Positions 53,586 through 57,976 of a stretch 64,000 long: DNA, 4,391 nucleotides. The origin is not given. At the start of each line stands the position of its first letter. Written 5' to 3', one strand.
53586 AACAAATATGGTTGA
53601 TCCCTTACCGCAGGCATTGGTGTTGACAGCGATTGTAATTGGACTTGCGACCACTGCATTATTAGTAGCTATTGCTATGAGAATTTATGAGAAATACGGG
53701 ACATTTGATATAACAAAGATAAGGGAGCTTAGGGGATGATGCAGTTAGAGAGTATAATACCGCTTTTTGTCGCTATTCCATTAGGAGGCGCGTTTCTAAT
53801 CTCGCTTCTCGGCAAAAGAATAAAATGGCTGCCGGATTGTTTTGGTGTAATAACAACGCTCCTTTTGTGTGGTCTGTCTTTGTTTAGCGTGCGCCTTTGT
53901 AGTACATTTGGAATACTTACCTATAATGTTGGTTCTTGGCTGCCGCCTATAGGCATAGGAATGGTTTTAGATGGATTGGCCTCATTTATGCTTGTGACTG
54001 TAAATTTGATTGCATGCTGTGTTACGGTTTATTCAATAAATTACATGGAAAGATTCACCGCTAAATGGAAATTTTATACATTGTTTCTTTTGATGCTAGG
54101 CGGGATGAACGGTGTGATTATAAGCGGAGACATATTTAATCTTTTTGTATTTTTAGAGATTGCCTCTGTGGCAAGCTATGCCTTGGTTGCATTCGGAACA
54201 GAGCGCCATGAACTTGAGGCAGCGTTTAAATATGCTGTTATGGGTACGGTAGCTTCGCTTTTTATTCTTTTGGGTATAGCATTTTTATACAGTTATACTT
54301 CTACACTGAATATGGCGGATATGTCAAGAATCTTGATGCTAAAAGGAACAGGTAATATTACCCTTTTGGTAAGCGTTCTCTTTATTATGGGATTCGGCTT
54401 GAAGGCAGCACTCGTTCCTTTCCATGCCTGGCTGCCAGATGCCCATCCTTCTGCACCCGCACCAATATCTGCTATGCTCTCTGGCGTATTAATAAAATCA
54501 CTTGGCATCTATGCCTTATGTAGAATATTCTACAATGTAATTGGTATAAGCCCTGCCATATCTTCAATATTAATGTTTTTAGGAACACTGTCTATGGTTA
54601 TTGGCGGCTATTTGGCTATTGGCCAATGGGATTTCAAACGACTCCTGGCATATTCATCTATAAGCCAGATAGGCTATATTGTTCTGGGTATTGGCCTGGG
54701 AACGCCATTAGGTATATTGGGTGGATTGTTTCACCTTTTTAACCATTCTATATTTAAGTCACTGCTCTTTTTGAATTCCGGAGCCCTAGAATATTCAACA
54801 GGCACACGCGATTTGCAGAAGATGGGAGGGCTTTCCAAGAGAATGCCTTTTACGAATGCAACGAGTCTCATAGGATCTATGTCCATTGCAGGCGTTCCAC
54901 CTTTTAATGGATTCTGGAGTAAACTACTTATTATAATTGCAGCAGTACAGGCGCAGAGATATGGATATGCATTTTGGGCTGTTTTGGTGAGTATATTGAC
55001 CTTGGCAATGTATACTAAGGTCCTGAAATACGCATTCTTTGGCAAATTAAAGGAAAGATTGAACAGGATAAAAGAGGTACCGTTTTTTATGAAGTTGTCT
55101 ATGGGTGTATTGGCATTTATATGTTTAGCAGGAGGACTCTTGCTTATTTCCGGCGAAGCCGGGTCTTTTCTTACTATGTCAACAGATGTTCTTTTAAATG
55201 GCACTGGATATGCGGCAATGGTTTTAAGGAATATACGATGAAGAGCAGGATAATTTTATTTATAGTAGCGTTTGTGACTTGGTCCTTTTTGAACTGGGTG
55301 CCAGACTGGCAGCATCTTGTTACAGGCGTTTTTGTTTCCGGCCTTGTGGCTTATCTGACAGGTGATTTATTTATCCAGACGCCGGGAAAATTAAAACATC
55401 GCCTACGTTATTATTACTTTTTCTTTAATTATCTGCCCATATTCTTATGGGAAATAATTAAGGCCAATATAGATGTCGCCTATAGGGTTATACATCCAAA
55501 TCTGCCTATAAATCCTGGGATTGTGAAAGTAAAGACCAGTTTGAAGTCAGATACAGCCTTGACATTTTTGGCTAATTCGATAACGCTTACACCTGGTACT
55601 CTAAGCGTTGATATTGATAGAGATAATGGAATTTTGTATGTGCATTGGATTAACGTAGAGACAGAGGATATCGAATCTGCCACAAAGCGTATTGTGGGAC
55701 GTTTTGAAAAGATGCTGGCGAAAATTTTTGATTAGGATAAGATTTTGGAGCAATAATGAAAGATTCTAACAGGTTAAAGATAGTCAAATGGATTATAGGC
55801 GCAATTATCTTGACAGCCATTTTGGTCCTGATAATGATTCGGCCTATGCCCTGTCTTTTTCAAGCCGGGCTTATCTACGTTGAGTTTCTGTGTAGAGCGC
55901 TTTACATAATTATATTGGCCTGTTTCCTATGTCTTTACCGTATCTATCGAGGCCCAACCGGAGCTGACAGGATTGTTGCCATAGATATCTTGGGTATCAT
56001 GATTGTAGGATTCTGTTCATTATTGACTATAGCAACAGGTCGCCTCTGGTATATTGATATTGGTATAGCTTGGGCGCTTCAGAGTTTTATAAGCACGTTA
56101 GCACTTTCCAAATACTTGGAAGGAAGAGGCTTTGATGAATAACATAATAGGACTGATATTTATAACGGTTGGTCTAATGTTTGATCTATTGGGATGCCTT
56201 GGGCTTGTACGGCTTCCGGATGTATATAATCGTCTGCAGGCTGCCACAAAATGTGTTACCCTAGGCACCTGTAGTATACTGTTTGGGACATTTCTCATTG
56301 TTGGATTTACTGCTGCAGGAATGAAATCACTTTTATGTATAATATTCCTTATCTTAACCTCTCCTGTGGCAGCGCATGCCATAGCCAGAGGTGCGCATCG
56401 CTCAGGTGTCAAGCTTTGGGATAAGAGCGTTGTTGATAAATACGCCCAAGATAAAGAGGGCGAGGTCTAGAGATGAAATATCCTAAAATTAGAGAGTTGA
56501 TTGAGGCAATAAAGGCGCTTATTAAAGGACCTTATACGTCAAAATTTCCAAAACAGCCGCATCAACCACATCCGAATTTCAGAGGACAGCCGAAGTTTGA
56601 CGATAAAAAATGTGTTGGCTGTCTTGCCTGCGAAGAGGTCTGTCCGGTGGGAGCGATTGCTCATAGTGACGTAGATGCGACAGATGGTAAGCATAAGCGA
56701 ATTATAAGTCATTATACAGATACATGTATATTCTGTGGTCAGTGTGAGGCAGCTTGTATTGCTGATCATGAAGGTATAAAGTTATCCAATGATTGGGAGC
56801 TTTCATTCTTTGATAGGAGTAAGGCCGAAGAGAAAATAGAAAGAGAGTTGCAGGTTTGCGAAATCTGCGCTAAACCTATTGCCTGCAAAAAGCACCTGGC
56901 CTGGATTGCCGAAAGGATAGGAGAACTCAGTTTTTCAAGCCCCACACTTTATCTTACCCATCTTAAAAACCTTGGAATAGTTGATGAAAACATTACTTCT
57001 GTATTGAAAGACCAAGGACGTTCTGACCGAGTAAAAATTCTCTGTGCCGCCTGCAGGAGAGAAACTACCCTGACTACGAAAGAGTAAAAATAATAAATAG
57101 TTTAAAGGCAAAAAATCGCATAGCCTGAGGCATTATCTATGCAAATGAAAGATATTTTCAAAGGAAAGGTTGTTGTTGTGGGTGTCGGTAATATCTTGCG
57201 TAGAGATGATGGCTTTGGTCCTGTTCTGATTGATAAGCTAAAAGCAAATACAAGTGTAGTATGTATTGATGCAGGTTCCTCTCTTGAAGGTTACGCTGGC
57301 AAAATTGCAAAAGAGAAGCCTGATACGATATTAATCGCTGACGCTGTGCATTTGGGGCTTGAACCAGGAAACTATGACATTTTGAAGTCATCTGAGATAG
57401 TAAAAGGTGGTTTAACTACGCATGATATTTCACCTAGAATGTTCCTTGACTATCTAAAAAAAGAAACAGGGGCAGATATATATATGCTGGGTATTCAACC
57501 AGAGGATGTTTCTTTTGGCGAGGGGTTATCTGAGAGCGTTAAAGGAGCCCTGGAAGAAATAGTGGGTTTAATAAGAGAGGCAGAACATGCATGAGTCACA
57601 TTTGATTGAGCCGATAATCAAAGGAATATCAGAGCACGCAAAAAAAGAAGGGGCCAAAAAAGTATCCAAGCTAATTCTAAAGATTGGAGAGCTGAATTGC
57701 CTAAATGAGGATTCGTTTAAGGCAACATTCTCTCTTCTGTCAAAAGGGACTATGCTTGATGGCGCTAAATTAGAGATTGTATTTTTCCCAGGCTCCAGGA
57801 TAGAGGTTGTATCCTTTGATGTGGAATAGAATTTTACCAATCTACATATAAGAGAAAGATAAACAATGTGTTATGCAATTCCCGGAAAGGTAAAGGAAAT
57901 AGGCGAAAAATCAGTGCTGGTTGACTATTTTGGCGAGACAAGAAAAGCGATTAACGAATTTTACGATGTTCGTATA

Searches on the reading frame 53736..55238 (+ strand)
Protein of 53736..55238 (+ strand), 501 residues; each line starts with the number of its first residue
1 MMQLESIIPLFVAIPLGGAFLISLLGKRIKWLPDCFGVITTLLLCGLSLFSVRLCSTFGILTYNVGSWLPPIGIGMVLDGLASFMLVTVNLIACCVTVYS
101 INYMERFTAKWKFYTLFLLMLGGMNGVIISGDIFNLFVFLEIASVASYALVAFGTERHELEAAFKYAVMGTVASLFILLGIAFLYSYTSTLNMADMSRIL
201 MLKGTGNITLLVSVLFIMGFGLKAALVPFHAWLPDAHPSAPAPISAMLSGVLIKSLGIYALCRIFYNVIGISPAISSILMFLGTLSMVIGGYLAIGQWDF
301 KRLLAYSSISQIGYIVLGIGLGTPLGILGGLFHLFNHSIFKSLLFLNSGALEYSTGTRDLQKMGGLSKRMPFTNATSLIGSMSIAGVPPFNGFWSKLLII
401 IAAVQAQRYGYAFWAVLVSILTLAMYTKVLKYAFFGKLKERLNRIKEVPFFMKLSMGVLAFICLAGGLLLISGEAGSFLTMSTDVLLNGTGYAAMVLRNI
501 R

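Call 6: search_protein_families(library=pfam, proteins=[window:53736-55238:+])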
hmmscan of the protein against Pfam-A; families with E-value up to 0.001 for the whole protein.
window:53736-55238:+ (501 aa): 3 families
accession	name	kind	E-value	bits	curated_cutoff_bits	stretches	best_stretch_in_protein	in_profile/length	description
PF00361.26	Proton_antipo_M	-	1e-70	238.7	21.5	1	130-421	1-293/294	NADH:quinone oxidoreductase/Mrp antiporter, TM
PF10125.14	NADHdeh_related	-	2.6e-09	37.3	27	1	125-232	82-184/218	NADH dehydrogenase I, subunit N related protein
PF00662.26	Proton_antipo_N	-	2.4e-07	31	24.5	1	72-114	9-51/51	NADH-Ubiquinone oxidoreductase (complex I), chain 5 N-terminus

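Call 7: search_protein_families(library=ncbifam, proteins=[window:53736-55238:+], max_evalue=0.00001)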
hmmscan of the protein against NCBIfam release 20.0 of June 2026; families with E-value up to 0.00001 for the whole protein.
window:53736-55238:+ (501 aa): 75 families (the best 25 are shown)
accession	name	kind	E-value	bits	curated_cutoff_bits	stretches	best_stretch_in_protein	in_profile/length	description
NF006240.0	PRK08376.1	subfamily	1.2e-115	387.4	662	1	4-497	3-518/521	putative monovalent cation/H+ antiporter subunit D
NF009306.0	PRK12663.1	equivalog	4.1e-99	332.6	542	1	5-497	5-492/498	Na+/H+ antiporter subunit D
NF006241.0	PRK08377.1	equivalog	4.2e-96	322.9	645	1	9-448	6-445/494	NADH dehydrogenase subunit N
NF005818.0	PRK07691.1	equivalog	8.8e-95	318.5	586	1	7-497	5-494/496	Na+/H+ antiporter subunit D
NF009305.0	PRK12662.1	equivalog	1.7e-92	310.8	700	1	9-468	7-474/492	putative monovalent cation/H+ antiporter subunit D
NF006419.0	PRK08668.1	equivalog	2.6e-91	307.2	617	1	10-465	6-462/613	NADH dehydrogenase subunit M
NF005086.0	PRK06521.1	equivalog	1.8e-89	301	667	1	11-469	11-491/669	hydrogenase 4 subunit B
NF009308.0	PRK12665.1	equivalog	1.2e-83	281.4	585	1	2-441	3-445/531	Na+/H+ antiporter subunit D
NF005097.0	PRK06525.1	equivalog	1.9e-79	267.6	430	1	12-464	9-469/480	hydrogenase 4 subunit D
TIGR00944.1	2a6301s04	subfamily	2.8e-78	264.2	692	1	10-446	5-441/463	multicomponent K+/H+ antiporter, MrpD/PhaD subunit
NF004920.0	PRK06277.1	equivalog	8.6e-77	258.9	578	1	7-468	3-459/478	energy conserving hydrogenase EhbF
NF006238.0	PRK08375.1-4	equivalog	1e-76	258.9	626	1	5-438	3-433/531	putative monovalent cation/H+ antiporter subunit D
NF005141.0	PRK06590.1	equivalog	6.7e-75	253.2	556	1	7-478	4-476/615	NADH-quinone oxidoreductase subunit L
NF009288.0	PRK12648.1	equivalog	9.9e-74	249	1104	1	8-487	3-487/954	monovalent cation/H+ antiporter subunit A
NF009310.0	PRK12668.1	equivalog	1.8e-72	245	564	1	77-468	65-432/584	Na(+)/H(+) antiporter subunit D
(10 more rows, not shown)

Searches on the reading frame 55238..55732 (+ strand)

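Call 6: search_protein_families(library=pfam, proteins=[window:55238-55732:+])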
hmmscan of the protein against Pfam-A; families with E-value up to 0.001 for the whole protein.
window:55238-55732:+ (165 aa): 1 family
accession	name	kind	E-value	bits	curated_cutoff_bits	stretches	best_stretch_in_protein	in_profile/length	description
PF01899.21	MNHE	-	2.4e-48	164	27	1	8-163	1-145/145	Na+/H+ ion antiporter subunit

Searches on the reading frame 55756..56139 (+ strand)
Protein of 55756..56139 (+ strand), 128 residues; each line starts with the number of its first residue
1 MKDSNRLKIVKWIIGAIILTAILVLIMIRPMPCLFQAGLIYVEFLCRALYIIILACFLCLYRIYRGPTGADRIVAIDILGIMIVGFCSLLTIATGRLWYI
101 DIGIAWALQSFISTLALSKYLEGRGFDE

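Call 6: search_protein_families(library=pfam, proteins=[window:55756-56139:+])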
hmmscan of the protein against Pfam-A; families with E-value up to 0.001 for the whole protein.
window:55756-56139:+ (128 aa): 1 family
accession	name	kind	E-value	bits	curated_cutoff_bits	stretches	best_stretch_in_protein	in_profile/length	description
PF04066.18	MrpF_PhaF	-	1.1e-15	58.2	23.3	1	70-122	1-53/53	Multiple resistance and pH regulation protein F (MrpF / PhaF)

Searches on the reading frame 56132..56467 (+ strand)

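Call 6: search_protein_families(library=pfam, proteins=[window:56132-56467:+])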
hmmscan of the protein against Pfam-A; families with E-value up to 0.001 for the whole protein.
window:56132-56467:+ (112 aa): 1 family
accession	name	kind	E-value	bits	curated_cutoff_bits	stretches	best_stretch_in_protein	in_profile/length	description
PF03334.19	PhaG_MnhG_YufB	-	3.7e-25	88.4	23.4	1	10-89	1-80/80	Na+/H+ antiporter subunit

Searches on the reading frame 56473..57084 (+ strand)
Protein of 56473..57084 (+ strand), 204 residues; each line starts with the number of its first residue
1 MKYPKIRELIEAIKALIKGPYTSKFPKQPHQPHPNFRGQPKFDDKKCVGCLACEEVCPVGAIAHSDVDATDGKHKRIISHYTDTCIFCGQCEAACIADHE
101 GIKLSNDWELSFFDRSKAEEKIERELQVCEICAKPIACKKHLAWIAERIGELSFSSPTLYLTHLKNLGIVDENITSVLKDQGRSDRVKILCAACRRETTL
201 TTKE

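Call 6: search_protein_families(library=pfam, proteins=[window:56473-57084:+])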
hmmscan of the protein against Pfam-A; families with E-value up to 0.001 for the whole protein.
window:56473-57084:+ (204 aa): 7 families
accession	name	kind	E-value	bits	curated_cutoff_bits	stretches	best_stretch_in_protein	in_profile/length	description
PF00037.32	Fer4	-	1.2e-09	38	21.1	1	41-62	2-23/24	4Fe-4S binding domain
PF12838.12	Fer4_7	-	3.8e-09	37.3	27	1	46-96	1-49/52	4Fe-4S dicluster domain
PF13237.11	Fer4_10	-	5.3e-08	33.1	25.5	1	40-95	2-52/53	4Fe-4S dicluster domain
PF13187.11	Fer4_9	-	2.3e-07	31.2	27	1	46-96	1-48/52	4Fe-4S dicluster domain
PF12837.12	Fer4_6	-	1.5e-06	28.3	25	1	40-62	2-24/24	4Fe-4S binding domain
PF12797.12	Fer4_2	-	0.00022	21.4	24.5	1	40-59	3-22/22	4Fe-4S binding domain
PF14697.11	Fer4_21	-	0.00084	19.9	35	0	42-62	36-57/59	4Fe-4S dicluster domain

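Call 7: search_protein_families(library=ncbifam, proteins=[window:56473-57084:+], max_evalue=0.00001)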
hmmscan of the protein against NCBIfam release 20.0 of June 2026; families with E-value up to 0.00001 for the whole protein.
window:56473-57084:+ (204 aa): 20 families
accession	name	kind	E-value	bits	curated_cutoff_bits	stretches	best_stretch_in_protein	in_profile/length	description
NF009053.0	PRK12387.1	subfamily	4.8e-27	94.9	204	1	16-153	9-141/180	formate hydrogenlyase complex iron-sulfur subunit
NF006076.0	PRK08222.1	equivalog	4.4e-24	85.3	270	1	13-148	5-136/181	hydrogenase 4 subunit H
NF006221.0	PRK08348.1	subfamily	1.5e-18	66.8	124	1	9-129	7-119/136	NADH-plastoquinone oxidoreductase subunit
TIGR01971.1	NuoI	subfamily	1.2e-17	63.6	113.05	1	12-117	5-113/121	NADH-quinone oxidoreductase, chain I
NF004537.0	PRK05888.1-3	equivalog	6.5e-14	51.9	163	1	13-117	31-145/204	NADH-quinone oxidoreductase subunit NuoI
NF004536.0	PRK05888.1-1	equivalog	5.5e-13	48.6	212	1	6-117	14-129/180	NADH-quinone oxidoreductase subunit NuoI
NF004540.0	PRK05888.2-1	equivalog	6.4e-13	48.5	215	1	8-118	7-119/139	NADH-quinone oxidoreductase subunit NuoI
NF004543.0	PRK05888.2-5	equivalog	1.3e-11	44.4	243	1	12-98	26-113/217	NADH-quinone oxidoreductase subunit NuoI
NF040612.1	F420_dehyd_FpoI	exception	4.2e-11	42.8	180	1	6-97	3-96/135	F420H2 dehydrogenase subunit FpoI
TIGR00403.1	ndhI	equivalog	2e-10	40.5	302.35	1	13-117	30-134/183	NAD(P)H-quinone oxidoreductase subunit I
NF042909.1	FMH_DH_FwdF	exception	2.1e-10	40.3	375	1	41-140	11-113/336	tungsten-dependent formylmethanofuran dehydrogenase subunit FwdF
NF004538.0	PRK05888.1-4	equivalog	5e-10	39.2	135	1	14-139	25-154/162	NADH-quinone oxidoreductase subunit NuoI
NF010590.0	PRK13984.1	equivalog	9e-10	37.3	946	1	10-98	15-106/611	putative oxidoreductase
NF004545.0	PRK05888.3-1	equivalog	1.7e-09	37.5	229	1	6-109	27-130/154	NADH-quinone oxidoreductase subunit NuoI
NF004539.0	PRK05888.1-5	equivalog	6.2e-09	35.7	225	1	9-98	20-115/162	NADH-quinone oxidoreductase subunit NuoI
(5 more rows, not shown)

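Call 49: search_solved_structures(query=window:56473-57084:+, max_evalue=0.00001, show_alignments=2)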
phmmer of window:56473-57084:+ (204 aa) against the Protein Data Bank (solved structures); distinct sequences matched with E-value up to 0.00001: 43.
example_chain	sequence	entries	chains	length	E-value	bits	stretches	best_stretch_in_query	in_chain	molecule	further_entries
7z0s_F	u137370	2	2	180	8.1e-18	68.1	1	13-144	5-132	Formate hydrogenlyase subunit 6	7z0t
9sfi_T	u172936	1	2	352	4.2e-15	59.3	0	41-105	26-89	4Fe-4S ferredoxin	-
9sw6_H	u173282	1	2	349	4.9e-15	59.1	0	33-99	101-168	Tungsten formylmethanofuran dehydrogenase, subunit F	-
5t5i_F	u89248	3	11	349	6.6e-15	58.6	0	33-98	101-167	Tungsten formylmethanofuran dehydrogenase subunit fwdF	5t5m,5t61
6u8y_N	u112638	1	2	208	1e-11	48.2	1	12-67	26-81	NADH dehydrogenase subunit I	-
9grx_I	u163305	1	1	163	1.5e-10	44.4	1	19-117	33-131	NAD(P)H-quinone oxidoreductase subunit I, chloroplastic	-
7awt_I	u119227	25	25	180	1.9e-10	44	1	22-117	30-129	NADH-quinone oxidoreductase subunit I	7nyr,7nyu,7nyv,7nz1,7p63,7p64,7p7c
7eu3_I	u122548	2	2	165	2.5e-10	43.7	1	18-117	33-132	NAD(P)H-quinone oxidoreductase subunit I, chloroplastic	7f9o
6cfw_N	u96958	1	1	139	5.1e-10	42.7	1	11-118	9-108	NADH-plastoquinone oxidoreductase subunit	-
7p7k_I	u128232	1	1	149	6.8e-10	42.2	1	25-117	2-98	NADH-quinone oxidoreductase subunit I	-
6hum_I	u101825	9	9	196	7e-10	42.2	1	18-117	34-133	NAD(P)H-quinone oxidoreductase subunit I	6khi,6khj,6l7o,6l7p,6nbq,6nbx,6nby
7b0n_I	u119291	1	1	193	7.1e-10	42.2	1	7-98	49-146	Subunit NUIM of protein NADH:Ubiquinone Oxidoreductase (Complex I)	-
9iho_I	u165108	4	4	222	7.4e-10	42.1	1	10-98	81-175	NUIM (TYKY) subunit of mitochondrial NADH:ubiquinone oxidoreductase (Complex I)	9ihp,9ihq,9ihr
7wfg_I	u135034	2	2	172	7.8e-10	42.1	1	20-117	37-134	NAD(P)H-quinone oxidoreductase subunit I, chloroplastic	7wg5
6gcs_I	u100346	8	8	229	1.1e-09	41.6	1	7-98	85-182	TYKY SUBUNIT (NUIM) | Subunit NUIM of NADH:Ubiquinone Oxidoreductase (Complex I)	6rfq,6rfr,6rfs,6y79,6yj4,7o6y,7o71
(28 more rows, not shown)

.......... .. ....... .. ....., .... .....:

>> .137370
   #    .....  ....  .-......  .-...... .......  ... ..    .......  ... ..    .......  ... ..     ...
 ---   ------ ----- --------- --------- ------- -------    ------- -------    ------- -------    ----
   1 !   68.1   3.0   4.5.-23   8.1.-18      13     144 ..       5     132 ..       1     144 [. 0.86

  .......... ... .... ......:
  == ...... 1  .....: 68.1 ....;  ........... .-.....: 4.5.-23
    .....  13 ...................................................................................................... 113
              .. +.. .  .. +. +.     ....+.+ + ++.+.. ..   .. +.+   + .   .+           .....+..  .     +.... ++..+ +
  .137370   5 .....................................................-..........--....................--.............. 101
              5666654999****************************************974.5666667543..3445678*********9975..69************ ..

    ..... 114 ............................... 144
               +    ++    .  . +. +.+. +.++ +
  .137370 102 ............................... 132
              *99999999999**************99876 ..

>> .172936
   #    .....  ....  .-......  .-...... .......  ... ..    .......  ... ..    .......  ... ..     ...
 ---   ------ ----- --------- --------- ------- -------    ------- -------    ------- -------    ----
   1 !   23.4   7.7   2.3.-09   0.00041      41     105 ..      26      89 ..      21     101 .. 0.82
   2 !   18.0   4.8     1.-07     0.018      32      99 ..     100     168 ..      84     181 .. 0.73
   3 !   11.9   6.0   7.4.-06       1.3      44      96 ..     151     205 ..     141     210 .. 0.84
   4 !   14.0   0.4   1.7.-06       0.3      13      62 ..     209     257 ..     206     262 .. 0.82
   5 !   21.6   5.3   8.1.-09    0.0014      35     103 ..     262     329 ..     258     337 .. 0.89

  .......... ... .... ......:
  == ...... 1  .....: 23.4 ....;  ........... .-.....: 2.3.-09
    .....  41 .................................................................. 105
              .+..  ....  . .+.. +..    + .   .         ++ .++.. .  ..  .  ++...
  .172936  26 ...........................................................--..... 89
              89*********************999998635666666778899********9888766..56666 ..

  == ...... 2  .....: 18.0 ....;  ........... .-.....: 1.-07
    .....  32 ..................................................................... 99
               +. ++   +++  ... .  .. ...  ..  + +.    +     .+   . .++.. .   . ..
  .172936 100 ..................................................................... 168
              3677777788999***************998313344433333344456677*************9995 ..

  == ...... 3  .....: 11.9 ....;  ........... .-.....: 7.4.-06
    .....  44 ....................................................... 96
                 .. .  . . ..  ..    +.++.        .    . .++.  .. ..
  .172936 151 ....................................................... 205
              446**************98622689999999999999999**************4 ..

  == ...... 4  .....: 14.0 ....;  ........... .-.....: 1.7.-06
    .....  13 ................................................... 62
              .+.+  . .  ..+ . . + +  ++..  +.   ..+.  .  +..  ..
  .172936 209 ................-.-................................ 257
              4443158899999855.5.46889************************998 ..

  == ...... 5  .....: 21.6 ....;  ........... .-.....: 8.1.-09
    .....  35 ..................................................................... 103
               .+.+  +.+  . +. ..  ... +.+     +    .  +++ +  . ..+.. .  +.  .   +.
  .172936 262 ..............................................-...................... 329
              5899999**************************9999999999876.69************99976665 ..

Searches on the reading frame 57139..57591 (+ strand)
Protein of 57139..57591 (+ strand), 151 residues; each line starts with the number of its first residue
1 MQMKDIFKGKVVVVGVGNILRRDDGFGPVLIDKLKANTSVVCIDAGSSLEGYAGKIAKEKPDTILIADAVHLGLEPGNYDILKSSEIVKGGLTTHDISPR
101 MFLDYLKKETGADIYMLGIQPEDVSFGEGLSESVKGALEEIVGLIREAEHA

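Call 6: search_protein_families(library=pfam, proteins=[window:57139-57591:+])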
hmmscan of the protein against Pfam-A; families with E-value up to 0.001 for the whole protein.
window:57139-57591:+ (151 aa): 1 family
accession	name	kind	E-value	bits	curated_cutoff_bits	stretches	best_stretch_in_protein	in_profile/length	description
PF01750.23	HycI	-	1.2e-14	54.6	23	1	35-145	12-127/130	Hydrogenase maturation protease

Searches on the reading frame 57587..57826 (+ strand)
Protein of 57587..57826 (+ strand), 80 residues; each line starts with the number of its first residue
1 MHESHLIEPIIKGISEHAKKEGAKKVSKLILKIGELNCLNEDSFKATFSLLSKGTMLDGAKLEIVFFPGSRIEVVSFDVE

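Call 6: search_protein_families(library=pfam, proteins=[window:57587-57826:+])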
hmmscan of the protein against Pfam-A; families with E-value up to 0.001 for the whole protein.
window:57587-57826:+ (80 aa): 1 family
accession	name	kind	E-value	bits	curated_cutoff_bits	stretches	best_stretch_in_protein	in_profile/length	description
PF01155.25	HypA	-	1.5e-14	54.4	28.9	1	1-68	1-68/112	Hydrogenase/urease nickel incorporation, metallochaperone, hypA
